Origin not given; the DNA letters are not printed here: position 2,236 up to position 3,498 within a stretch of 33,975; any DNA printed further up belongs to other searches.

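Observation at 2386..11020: Duplicated, translationally coupled 'TM-anchored PD40 protein + giant PKD/CARDB/Ig secreted protein' cassette bracketing an Lnt-like gene: candidate undescribed cell-surface system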

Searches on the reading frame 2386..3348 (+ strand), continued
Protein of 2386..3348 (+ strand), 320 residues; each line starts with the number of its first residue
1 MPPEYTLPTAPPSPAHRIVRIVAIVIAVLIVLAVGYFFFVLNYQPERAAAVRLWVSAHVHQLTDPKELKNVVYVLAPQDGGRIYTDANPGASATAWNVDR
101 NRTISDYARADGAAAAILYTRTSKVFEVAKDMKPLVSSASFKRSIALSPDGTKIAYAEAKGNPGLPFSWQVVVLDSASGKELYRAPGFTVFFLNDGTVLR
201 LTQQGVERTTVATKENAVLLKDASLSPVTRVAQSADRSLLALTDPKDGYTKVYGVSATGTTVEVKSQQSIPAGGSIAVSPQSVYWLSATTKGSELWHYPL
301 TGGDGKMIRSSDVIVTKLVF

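Call 46: find_encoding_contigs(protein=P0032, flank=9000, max_places=2)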
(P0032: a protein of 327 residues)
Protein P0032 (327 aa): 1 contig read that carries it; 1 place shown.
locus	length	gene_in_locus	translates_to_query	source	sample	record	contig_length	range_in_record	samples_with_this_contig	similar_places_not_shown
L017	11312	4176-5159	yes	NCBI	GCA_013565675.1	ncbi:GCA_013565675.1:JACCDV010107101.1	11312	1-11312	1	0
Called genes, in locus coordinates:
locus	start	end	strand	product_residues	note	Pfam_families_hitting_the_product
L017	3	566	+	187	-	?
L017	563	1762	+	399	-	-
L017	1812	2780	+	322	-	-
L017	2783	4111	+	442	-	-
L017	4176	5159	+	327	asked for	-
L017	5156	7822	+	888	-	-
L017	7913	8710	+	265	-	-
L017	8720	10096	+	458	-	-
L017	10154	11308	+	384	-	PF06552:TOM20_plant (faint), PF13424:TPR_12 (faint), PF13428:TPR_14 (faint), PF13432:TPR_16 (faint), PF14559:TPR_19 (faint), PF00515:TPR_1 (weak), PF07719:TPR_2, PF13414:TPR_11 (weak), +4 more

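Call 47: find_encoding_contigs(protein=P0021, flank=9000, max_places=2)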
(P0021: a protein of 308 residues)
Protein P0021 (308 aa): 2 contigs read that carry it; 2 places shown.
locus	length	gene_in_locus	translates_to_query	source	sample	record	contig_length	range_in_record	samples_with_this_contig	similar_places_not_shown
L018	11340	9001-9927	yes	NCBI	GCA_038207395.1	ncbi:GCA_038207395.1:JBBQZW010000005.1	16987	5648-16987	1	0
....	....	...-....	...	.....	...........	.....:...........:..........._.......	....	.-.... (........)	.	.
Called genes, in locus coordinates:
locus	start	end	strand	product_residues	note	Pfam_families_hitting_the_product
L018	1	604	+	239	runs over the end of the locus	PF00834:Ribul_P_3_epim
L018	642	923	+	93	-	-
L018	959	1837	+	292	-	PF13292:DXP_synthase_N (faint), PF00456:Transketolase_N, PF00676:E1_dh (weak)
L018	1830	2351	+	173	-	PF07963:N_methyl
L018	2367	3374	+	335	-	PF02779:Transket_pyr, PF02780:Transketolase_C, PF22613:Transketolase_C_1 (faint)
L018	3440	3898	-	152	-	-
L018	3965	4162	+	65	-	-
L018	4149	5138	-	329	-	PF00294:PfkB, PF08543:Phos_pyr_kin (weak)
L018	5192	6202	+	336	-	PF00274:Glycolytic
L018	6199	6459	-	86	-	-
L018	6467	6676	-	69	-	-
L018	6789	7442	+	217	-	PF01386:Ribosomal_L25p, PF14693:Ribosomal_TL5_C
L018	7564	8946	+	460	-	-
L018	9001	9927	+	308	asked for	-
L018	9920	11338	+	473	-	?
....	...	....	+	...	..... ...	-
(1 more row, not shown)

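Call 49: search_protein_families(library=pfam, proteins=[L017:2783-4111:+, L017:5156-7822:+, L017:8720-10096:+, L017:563-1762:+, L014:10045-11946:+, L014:6028-7398:+, L018:9920-11338:+, L012:5702-7141:+, L012:2363-3214:+, L014:5284-6024:+], max_evalue=0.01)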
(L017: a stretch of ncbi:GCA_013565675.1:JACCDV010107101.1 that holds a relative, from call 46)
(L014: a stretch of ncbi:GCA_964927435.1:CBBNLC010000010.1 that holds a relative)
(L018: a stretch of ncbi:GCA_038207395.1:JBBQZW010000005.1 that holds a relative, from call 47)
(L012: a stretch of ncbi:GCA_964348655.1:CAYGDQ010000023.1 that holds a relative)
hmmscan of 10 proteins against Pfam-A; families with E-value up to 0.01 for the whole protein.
L017:2783-4111:+ (442 aa): 0 families

L017:5156-7822:+ (888 aa): 1 family
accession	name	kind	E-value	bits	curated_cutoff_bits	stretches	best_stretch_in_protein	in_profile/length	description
PF08402.16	TOBE_2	-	0.00029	21.3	21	0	349-380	43-71/76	TOBE domain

L017:8720-10096:+ (458 aa): 0 families

L017:563-1762:+ (399 aa): 0 families

L014:10045-11946:+ (633 aa): 1 family
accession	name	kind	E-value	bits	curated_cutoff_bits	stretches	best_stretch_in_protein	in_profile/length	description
PF18911.6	PKD_4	-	7.3e-05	23.2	27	1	375-446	3-75/85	PKD domain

L014:6028-7398:+ (456 aa): 2 families
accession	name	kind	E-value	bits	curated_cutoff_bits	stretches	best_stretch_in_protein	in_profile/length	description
PF18911.6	PKD_4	-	0.00015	22.2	27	1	197-258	15-76/85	PKD domain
PF00801.26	PKD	-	0.0085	16.5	23.5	1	194-257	4-72/80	PKD domain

L018:9920-11338:+ (473 aa): 2 families
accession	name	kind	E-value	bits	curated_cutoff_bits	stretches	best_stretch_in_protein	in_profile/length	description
PF07705.17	CARDB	-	1e-10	42.1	22.7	1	314-417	2-99/101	CARDB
PF00041.27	fn3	-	0.0004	21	25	0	218-253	2-38/84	Fibronectin type III domain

L012:5702-7141:+ (479 aa): 1 family
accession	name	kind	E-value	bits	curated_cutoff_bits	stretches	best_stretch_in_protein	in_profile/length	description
PF07705.17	CARDB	-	5.4e-10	39.8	22.7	1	165-282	2-98/101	CARDB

L012:2363-3214:+ (283 aa): 0 families

L014:5284-6024:+ (246 aa): 0 families

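Call 52: find_encoding_contigs(protein=P0007, flank=9000, max_places=2)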
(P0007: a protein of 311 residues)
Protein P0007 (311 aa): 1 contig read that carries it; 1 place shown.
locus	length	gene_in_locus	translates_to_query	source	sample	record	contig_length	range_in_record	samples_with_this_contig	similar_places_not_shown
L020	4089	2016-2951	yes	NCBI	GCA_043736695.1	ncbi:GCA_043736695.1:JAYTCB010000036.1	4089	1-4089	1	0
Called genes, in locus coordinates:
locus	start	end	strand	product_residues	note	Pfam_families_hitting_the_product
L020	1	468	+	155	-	?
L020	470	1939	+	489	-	PF20154:LNT_N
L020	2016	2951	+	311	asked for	-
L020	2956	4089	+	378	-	?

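Call 53: find_encoding_contigs(protein=P0020, flank=9000, max_places=2)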
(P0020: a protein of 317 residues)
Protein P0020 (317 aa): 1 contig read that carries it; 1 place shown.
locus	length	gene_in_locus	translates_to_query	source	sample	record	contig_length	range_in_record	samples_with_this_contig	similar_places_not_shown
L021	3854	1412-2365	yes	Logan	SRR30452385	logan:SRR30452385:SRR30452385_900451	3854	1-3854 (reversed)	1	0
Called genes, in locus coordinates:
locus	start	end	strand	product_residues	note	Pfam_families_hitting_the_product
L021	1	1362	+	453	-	?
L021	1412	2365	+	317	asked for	-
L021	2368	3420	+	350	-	-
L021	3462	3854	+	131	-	?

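Call 54: find_encoding_contigs(protein=P0011, flank=9000, max_places=2)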
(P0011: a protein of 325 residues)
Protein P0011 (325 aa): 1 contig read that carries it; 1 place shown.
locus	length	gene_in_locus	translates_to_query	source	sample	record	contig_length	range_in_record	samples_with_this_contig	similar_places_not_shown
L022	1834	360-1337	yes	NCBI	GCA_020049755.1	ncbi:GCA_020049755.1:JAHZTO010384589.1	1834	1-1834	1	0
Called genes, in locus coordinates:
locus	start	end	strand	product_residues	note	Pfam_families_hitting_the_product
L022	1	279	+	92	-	?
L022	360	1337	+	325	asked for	-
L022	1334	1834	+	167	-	?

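Call 55: list_cluster_members(proteins=[L012:7492-8445:+, P0003, P0005, L012:5702-7141:+, L012:3214-4722:+, L018:6789-7442:+, L014:2325-3707:+, L014:10045-11946:+])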
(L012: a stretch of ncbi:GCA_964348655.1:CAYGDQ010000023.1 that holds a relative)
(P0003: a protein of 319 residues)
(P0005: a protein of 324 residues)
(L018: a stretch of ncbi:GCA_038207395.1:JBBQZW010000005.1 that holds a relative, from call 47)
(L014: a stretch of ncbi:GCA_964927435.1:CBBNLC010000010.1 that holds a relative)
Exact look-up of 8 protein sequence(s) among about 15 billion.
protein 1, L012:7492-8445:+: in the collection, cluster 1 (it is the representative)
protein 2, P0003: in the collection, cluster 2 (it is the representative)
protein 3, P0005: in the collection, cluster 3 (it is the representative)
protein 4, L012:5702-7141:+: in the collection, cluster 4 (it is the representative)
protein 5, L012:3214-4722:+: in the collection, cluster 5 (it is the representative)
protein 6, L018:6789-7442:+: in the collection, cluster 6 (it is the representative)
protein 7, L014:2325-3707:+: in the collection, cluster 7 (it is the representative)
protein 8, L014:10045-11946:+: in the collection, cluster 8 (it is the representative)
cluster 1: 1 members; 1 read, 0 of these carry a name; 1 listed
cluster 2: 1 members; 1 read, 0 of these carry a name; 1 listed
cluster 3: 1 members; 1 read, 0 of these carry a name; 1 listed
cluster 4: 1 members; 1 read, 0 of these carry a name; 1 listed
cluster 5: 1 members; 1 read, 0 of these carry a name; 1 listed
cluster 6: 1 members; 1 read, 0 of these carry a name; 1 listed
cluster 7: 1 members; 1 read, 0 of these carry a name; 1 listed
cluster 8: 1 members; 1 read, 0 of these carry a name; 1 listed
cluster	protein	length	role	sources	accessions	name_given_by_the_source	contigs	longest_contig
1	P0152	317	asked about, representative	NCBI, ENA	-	-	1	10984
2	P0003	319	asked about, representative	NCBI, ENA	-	-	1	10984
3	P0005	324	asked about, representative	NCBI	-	-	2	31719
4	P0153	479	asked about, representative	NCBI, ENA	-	-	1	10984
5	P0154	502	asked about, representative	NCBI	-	-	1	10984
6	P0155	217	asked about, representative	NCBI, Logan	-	-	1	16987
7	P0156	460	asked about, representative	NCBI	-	-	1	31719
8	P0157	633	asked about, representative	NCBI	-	-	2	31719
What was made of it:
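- Tried and rejected: It returned no names or accessions (call 55).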

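Call 66: predict_structure(alignment_id=A7)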
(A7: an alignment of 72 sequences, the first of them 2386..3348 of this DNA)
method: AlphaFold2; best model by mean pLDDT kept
length: 320 residues; sequences in the alignment: 72
mean_pLDDT: 93.6   pTM: 0.86
mean pLDDT of the five models: 93.6, 93.1, 92.6, 92.6, 92.5
residues with pLDDT >= 90: 269; 70-90: 43; 50-70: 6; < 50: 2
segments of 3 or more residues with pLDDT < 50: none
pLDDT, mean of each block of 10 residues (from residue 1): 73 85 97 96 85 87 92 94 85 68 97 96 98 97 98 98 97 98 98 98 98 98 96 98 95 95 96 96 97 97 96 95
secondary structure, 60 per line:
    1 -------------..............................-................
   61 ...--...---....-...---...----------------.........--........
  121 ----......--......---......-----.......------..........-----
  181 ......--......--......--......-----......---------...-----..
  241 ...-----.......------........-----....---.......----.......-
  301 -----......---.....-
elements in order: H14-43 H45-63 E72-75 E83-85 E102-110 E113-120 E125-130 E133-138 E142-147 E153-159 E169-175 E181-186 E189-194 E197-202 E205-210 E216-221 E231-233 E239-243 E249-255 E262-269 E275-278 E282-288 E293-299 E306-311 E315-319
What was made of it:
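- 2386..3348 (+): small1: N-terminal TM helix (aa 14-43), helix 45-63, then a six-bladed β-propeller. The TKLVF tail is the last strand and closes the propeller. AlphaFold pLDDT 93.6, pTM 0.86 (call 66).
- On TolB (Tol-Pal system): The AlphaFold model (pLDDT 93.6) has about 24 strands in six blades (call 66). Residues 14-63 are modelled as a long TM helix plus a stalk helix (call 66).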

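Call 71: fold_search(model_id=the predicted structure, library=pdb)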
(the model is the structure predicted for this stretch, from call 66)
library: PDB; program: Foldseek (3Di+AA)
matches with E <= 10: 1567; with E <= 0.001: 898
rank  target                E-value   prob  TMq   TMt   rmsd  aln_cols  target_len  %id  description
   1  4pwz_B                2.4e-09  1.00  0.55  0.44   6.0       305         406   16  Crystal structure of TolB protein from Yersinia pestis CO92 (released 2014-04-02)
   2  1crz                  3.2e-09  1.00  0.38  0.32   9.0       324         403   15  CRYSTAL STRUCTURE OF THE E. COLI TOLB PROTEIN (released 2000-08-16)
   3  7mx5_A                7.4e-09  1.00  0.40  0.33   9.2       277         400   16  Crystal structure of TolB from Acinetobacter baumannii (released 2021-05-26)
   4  1c5k                  7.4e-09  1.00  0.38  0.32   8.9       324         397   14  THE STRUCTURE OF TOLB, AN ESSENTIAL COMPONENT OF THE TOL-DEPENDENT TRANSLOCATION SYSTEM AND ITS INTERACTIONS WITH THE TR (released 2000-12-06)
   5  3iax_A                9.8e-09  1.00  0.41  0.34   7.8       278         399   15  The crystal structure of the TolB box of Colicin A in complex with TolB reveals important differences in the recruitme (released 2009-10-13)
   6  9a2l_MODEL_1_A        1.0e-08  1.00  0.55  0.43   6.4       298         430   15  Model of E. coli TolB by in-cell photo-crosslinking MS and deep learning (released 2023-02-24)
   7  4jml_A                1.0e-08  1.00  0.54  0.45   6.4       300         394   15  Crystal structure of the TolB(P201C)-ColicinE9 TBE peptide(A33C) complex. (released 2013-07-17)
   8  2w8b_A                1.0e-08  1.00  0.40  0.32   6.3       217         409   16  Crystal structure of processed TolB in complex with Pal (released 2009-02-17)
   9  4pwz_A                1.1e-08  1.00  0.54  0.44   6.7       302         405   16  Crystal structure of TolB protein from Yersinia pestis CO92 (released 2014-04-02)
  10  2w8b_B                1.1e-08  1.00  0.40  0.33   8.7       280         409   15  Crystal structure of processed TolB in complex with Pal (released 2009-02-17)
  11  2hqs_B                1.6e-08  1.00  0.55  0.44   6.3       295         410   14  Crystal structure of TolB/Pal complex (released 2007-04-03)
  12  2hqs_A                2.3e-08  1.00  0.40  0.32   8.8       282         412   14  Crystal structure of TolB/Pal complex (released 2007-04-03)
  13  4r40_A                2.7e-08  1.00  0.56  0.45   6.1       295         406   17  Crystal Structure of TolB/Pal complex from Yersinia pestis. (released 2014-09-03)
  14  7mx5_B                2.8e-08  1.00  0.53  0.44   7.0       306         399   16  Crystal structure of TolB from Acinetobacter baumannii (released 2021-05-26)
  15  4r40_C                2.8e-08  1.00  0.40  0.33   9.1       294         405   16  Crystal Structure of TolB/Pal complex from Yersinia pestis. (released 2014-09-03)
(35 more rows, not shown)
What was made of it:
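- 2386..3348 (+): Foldseek best match is TolB, E 2.4e-9 (call 71).
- On TolB (Tol-Pal system): TolB entries fill ranks 1-18 in Foldseek (call 71).
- TolB is the best of 898 PDB matches at E ≤ 0.001 (calls 66, 71).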

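Call 73: search_protein_families(library=pfam, proteins=[L021:1-1362:+, L001:7669-8526:+], max_evalue=0.1)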
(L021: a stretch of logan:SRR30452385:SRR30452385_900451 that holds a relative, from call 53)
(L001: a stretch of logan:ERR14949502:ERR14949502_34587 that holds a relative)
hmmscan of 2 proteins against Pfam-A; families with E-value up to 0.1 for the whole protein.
L021:1-1362:+ (453 aa): 6 families
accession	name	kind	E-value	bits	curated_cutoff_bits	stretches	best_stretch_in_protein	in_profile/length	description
PF13406.11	SLT_2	-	1.6e-10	41.1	24.3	1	268-427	78-221/292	Transglycosylase SLT domain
PF12329.13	TMF_DNA_bd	-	0.00093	19.6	35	1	51-122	2-73/74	TATA element modulatory factor 1 DNA binding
PF01464.25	SLT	-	0.0023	17.9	21.3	1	268-424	4-99/117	Transglycosylase SLT domain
PF11559.13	ADIP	-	0.024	15.1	34.3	1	40-112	52-124/151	Afadin- and alpha -actinin-Binding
PF20869.2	FAM186A_PQQAQ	-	0.042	14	45.7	1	25-45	11-31/42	FAM186A, PQQAQ repeat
PF25525.1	Ubiquitin_PRKD1_N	-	0.082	13.6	27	0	78-148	16-85/85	Serine/threonine-protein kinase D1-like, ubiquitin-like domain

L001:7669-8526:+ (285 aa): 0 families

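Call 89: search_protein_families(library=ncbifam, proteins=[L001:7669-8526:+], max_evalue=10)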
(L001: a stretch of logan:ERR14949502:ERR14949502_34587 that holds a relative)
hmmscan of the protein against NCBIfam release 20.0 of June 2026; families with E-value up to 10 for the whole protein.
L001:7669-8526:+ (285 aa): 1 family
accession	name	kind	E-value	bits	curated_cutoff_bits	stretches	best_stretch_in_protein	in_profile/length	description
NF045849.1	ICE_MMCAP2_0565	equivalog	0.00088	18.9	40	1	196-251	23-78/80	Mbov_0395 family pilin-like conjugal transfer protein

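Call 94: search_protein_families(library=pfam, alignment_id=A7, max_evalue=0.01)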
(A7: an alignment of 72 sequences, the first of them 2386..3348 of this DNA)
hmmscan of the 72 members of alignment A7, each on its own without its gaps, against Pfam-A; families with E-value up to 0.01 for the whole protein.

A. member 1, window:2386-3348:+ (320 aa): 0 families

B. families by the number of members that match (of 72 scanned): 4 families
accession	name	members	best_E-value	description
PF07676.18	PD40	3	4.6e-05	WD40-like Beta Propeller Repeat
PF10647.15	Gmad1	1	0.00077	Lipoprotein LpqB beta-propeller domain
PF24796.1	WDR55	1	0.0033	WDR55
PF13360.13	PQQ_2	1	0.0084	Outer membrane protein assembly factor BamB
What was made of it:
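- On Pfam PD40 repeat (PF07676): Only 3 of 72 family members hit at E ≤ 0.01 (call 94).
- One family member hits the BamB-type PQQ_2 model and one the LpqB propeller model (call 94).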
